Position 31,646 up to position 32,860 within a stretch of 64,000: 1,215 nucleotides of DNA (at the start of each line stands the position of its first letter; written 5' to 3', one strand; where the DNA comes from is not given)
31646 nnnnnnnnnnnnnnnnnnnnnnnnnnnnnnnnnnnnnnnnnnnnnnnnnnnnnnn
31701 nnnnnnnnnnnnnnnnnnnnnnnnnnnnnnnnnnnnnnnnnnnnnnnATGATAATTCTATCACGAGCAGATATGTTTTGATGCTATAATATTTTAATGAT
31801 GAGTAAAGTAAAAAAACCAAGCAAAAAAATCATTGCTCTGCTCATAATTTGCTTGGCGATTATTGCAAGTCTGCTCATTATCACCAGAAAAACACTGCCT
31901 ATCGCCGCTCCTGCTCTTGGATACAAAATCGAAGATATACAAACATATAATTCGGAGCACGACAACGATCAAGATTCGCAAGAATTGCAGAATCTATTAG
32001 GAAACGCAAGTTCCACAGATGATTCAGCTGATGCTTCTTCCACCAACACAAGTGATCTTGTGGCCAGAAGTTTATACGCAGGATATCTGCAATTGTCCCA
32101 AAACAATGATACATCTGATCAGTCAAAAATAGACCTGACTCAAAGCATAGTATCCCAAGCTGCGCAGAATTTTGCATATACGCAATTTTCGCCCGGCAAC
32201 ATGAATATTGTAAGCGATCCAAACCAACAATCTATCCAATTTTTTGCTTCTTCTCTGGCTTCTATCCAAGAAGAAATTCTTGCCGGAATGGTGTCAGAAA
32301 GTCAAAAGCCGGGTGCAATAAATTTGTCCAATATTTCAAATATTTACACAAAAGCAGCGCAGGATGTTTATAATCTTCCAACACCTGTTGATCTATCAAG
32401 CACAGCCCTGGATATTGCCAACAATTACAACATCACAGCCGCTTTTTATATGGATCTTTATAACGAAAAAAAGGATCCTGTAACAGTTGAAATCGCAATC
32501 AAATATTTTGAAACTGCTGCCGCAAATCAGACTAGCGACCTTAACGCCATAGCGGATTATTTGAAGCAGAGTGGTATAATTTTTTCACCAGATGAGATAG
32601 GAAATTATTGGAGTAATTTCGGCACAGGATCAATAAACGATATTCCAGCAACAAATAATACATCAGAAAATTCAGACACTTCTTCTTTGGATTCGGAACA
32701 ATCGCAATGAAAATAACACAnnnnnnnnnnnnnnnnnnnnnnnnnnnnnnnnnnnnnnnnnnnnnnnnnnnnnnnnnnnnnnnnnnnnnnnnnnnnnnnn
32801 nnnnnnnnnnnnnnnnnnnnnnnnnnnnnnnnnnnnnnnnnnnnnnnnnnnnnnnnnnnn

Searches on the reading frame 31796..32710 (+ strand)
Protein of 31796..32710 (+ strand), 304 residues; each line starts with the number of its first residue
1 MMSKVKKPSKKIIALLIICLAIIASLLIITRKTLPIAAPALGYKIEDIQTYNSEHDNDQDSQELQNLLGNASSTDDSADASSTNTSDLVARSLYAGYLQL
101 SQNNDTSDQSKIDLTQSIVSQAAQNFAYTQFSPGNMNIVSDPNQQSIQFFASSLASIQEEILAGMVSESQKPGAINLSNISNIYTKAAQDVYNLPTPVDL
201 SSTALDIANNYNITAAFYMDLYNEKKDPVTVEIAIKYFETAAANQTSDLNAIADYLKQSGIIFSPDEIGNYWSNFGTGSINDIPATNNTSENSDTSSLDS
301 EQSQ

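Call 7: search_protein_families(library=pfam, proteins=[window:31796-32710:+], max_evalue=0.1)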
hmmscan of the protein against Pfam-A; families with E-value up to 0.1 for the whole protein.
window:31796-32710:+ (304 aa): 3 families
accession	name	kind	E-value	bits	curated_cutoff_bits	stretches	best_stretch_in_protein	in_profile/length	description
PF22306.1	PAV1-137_bromodom-like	-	0.017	15.5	27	1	119-181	47-109/115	PAV1-137, bromodomain-like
PF01848.21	HOK_GEF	-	0.048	13.7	22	1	12-34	3-24/42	Hok/gef family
PF17484.7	TbpB_A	-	0.094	13.9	25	0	41-121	45-119/136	N-Lobe handle Tf-binding protein B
